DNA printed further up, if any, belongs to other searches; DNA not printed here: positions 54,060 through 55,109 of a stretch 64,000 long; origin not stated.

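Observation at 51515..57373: Operon coupling a D-aminoacylase, a DUF1445 D-glutamate-cyclase-like protein and a TolB-propeller/PHP hydrolase behind an HExxH lipoprotein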

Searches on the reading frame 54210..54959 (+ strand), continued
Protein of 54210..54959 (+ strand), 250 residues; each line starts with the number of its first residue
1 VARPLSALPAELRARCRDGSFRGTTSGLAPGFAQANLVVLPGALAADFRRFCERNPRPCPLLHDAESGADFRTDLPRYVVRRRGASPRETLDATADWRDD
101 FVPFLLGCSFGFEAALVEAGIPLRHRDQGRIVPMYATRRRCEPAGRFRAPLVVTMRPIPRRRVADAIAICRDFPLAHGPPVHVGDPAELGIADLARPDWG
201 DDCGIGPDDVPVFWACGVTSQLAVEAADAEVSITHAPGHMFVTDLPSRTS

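Call 16: find_related_loci(query=A1, collection=genome_contigs, flank=10000)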
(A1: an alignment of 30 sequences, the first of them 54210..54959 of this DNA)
Query A1 (250 aa) in genome_contigs; peptide patterns used: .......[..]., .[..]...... (x = any residue, [..] = any of these).
600 stretches matched a pattern (row limit reached: there are more); 598 encode a relative of the query (tblastn E <= 1e-3); the best 80 are kept; 80 distinct loci.
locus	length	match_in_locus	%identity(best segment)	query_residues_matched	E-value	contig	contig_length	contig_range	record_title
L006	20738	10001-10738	63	9-246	1e-95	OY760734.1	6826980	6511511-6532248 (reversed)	MAG: Vicinamibacterales bacterium isolate 10b48155-431e-4809-9d43-759f23ff96f9 genome assembly, chromosome: 1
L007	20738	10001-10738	63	9-246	4e-95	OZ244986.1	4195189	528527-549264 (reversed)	MAG: Candidatus Marinacidobacterium sp. isolate 3944564f-3231-43fa-8f4a-73563c7b229a genome assembly, chromosome: 1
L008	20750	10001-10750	57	9-248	1e-88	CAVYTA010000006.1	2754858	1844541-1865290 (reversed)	MAG: uncultured Candidatus Rokubacteria bacterium isolate MFD05567.bin.1.1 genome assembly, contig: contig_5942, whole g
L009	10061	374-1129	59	5-246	5e-88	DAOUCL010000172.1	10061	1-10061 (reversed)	MAG TPA_asm: Dehalococcoidia bacterium isolate H81_820 393284, whole genome shotgun sequence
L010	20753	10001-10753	50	5-245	3e-84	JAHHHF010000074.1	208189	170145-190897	MAG: Goleter apudmare HA4340-LM2 scaffold_30_c1, whole genome shotgun sequence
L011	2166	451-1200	55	6-245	2e-86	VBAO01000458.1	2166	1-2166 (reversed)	MAG: Bacillati bacterium ANGP1 isolate NP_7 14_1009_09_30cm_scaffold_81552, whole genome shotgun sequence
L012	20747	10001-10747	55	7-245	5e-83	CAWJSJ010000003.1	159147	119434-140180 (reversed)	MAG: uncultured candidate division NC10 bacterium isolate MFD00905.bin.2.59 genome assembly, contig: contig_37263, whole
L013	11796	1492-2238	55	9-247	6e-83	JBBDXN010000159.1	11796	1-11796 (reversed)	MAG: Candidatus Rokuibacteriota bacterium isolate LejiaD_70_14 Lejia_D_8356_length_11796_cov_9, whole genome shotgun seq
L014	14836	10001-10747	55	9-247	8e-83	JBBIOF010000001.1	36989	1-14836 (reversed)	MAG: Candidatus Rokuibacteriota bacterium isolate QH2S170213_bin_273 NODE_1310_length_36989_cov_8.498105, whole genome s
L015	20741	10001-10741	53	9-245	5e-83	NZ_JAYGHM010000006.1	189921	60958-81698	Rivularia sp. UHCC 0363 00024__length=189921, whole genome shotgun sequence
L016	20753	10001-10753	58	9-248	9e-83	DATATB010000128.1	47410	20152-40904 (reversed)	MAG TPA_asm: Pirellulales bacterium isolate SMAG_U5535 k141_2925839, whole genome shotgun sequence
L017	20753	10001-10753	52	6-246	8e-82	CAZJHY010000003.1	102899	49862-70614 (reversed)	MAG TPA_asm: uncultured Clostridia bacterium isolate binchicken_co22_4 genome assembly, contig: NODE_195_length_102899_c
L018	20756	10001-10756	54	1-245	2e-81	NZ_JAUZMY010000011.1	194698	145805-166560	Nocardiopsis codii strain CT-R113 NODE_11_length_194698_cov_23.986334, whole genome shotgun sequence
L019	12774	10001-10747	55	9-247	3e-81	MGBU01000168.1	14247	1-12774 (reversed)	MAG: Candidatus Rokubacteria bacterium GWA2_73_35 gwa2_scaffold_34574, whole genome shotgun sequence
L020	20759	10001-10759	56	4-248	4e-81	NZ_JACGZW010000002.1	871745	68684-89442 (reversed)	Amycolatopsis dendrobii strain DR6-1 2, whole genome shotgun sequence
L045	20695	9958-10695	54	9-244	2e-78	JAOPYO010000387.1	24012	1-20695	MAG: Actinomycetes bacterium isolate RYN_229 scaffold_645999, whole genome shotgun sequence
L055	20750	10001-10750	49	5-244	4e-78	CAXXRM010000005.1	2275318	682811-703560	MAG: Dehalococcoidia bacterium isolate 5e124f62-d7b0-4653-a383-4a8a36dfad8c genome assembly, contig: contig_5, whole gen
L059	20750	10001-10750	52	6-245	6e-78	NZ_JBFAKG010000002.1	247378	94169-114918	Saccharopolyspora sp. NPDC050389 NPDC050389_58_F4.ctg-0002, whole genome shotgun sequence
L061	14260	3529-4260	52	10-244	7e-78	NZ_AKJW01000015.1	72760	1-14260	Herbaspirillum sp. CF444 PMI16_contig_23.23, whole genome shotgun sequence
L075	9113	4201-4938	55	10-244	5e-77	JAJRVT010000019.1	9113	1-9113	MAG: Chloroflexota bacterium isolate Dive96_bin10.65 k141_350508, whole genome shotgun sequence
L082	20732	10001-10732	56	9-244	3e-77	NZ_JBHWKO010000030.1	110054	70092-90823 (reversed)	Streptomyces sp. NPDC059895 NPDC059895_391_A2.ctg-0030, whole genome shotgun sequence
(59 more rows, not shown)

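Call 39: search_protein_families(library=pfam, proteins=[L013:3019-3948:+, L017:9174-9989:+, L045:10688-11530:-, L082:7088-8107:+, L082:13755-14720:+, L055:10913-11788:+, L061:2065-2778:+, L059:5544-7697:-, L061:1019-2068:+, L075:865-1737:+], max_evalue=0.001)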
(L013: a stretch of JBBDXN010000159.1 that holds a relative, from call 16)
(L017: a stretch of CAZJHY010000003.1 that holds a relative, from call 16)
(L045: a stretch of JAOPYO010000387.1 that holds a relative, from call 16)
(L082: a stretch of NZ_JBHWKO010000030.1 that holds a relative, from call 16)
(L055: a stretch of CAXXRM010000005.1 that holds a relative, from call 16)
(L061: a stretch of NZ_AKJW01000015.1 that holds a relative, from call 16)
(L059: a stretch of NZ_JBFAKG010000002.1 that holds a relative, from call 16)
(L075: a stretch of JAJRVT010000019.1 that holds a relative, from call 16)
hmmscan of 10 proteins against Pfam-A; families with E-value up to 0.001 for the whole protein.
L013:3019-3948:+ (309 aa): 1 family
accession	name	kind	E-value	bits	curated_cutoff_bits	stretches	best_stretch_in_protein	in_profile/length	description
PF02626.20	CT_A_B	-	2.6e-96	322.7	25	1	26-286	1-260/261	Carboxyltransferase domain, subdomain A and B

L017:9174-9989:+ (271 aa): 1 family
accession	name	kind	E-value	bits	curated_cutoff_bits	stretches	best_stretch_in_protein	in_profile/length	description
PF03746.21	LamB_YcsF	-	2.5e-97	325.7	22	1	15-252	1-238/239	LamB/YcsF family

L045:10688-11530:- (280 aa): 0 families

L082:7088-8107:+ (339 aa): 0 families

L082:13755-14720:+ (321 aa): 0 families

L055:10913-11788:+ (291 aa): 1 family
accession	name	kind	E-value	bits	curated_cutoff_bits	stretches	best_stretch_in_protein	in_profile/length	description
PF14336.11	GLUCM-like_C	-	1.5e-72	244.9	27.9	1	13-275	8-290/291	D-glutamate cyclase-like, C-terminal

L061:2065-2778:+ (237 aa): 4 families
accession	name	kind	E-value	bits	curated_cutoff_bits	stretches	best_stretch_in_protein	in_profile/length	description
PF00005.33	ABC_tran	-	3.4e-29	102.6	25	1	20-164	2-136/137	ABC transporter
PF12399.14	BCA_ABC_TP_C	-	1.2e-11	44.4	25.5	1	213-237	1-25/27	Branched-chain amino acid ATP-binding cassette transporter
PF13476.12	AAA_23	-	1.5e-05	26.1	27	1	11-50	5-40/201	AAA domain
PF13304.12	AAA_21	-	0.00014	22.4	27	0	31-49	1-19/304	AAA domain, putative AbiEii toxin, Type IV TA system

L059:5544-7697:- (717 aa): 4 families
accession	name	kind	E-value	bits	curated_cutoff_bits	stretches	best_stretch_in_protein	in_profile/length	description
PF01968.24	Hydantoinase_A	-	2e-80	270.6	22.9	1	225-519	1-288/291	Hydantoinase/oxoprolinase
PF05378.19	Hydant_A_N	-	6.5e-54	182.7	25.2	1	27-203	1-174/176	Hydantoinase/oxoprolinase N-terminal region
PF19278.4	Hydant_A_C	-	7.8e-12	45.4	21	1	541-702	17-183/193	Hydantoinase/oxoprolinase C-terminal domain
PF01869.26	BcrAD_BadFG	-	2.2e-06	27.9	31.5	1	28-96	1-76/271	BadF/BadG/BcrA/BcrD ATPase family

L061:1019-2068:+ (349 aa): 1 family
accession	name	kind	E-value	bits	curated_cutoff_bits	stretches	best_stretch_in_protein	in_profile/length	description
PF02653.21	BPD_transp_2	-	1.5e-38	133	26.8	1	48-313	5-268/269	Branched-chain amino acid transport system / permease component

L075:865-1737:+ (290 aa): 1 family
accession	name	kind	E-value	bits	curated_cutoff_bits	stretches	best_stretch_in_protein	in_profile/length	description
PF02653.21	BPD_transp_2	-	4.9e-33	114.9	26.8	1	12-278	2-268/269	Branched-chain amino acid transport system / permease component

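Call 79: search_protein_families(library=pfam, proteins=[L006:8715-9815:+, L006:10775-11791:+, L006:10784-12169:-, L006:11919-14228:-, L006:6495-7277:+, L006:14370-15911:-], max_evalue=0.001)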
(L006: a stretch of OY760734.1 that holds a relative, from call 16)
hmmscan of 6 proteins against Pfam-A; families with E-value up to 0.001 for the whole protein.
L006:8715-9815:+ (367 aa): 1 family
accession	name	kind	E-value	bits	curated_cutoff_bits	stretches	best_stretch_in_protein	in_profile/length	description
PF00589.27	Phage_integrase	-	2.9e-22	79.7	27.1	1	195-320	26-166/172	Phage integrase family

L006:10775-11791:+ (339 aa): 0 families

L006:10784-12169:- (462 aa): 0 families

L006:11919-14228:- (770 aa): 0 families

L006:6495-7277:+ (261 aa): 4 families
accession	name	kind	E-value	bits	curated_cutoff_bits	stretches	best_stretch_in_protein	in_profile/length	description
PF01381.28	HTH_3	-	1.3e-13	51.2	23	1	33-87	1-55/55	Helix-turn-helix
PF00717.28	Peptidase_S24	-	7.9e-12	45.3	23.3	1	135-253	5-115/116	Peptidase S24-like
PF13560.12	HTH_31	-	1.3e-08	35.5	27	1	29-85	2-59/64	Helix-turn-helix domain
PF12844.13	HTH_19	-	5.5e-08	33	30.2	1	30-87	1-58/64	Helix-turn-helix domain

L006:14370-15911:- (514 aa): 0 families
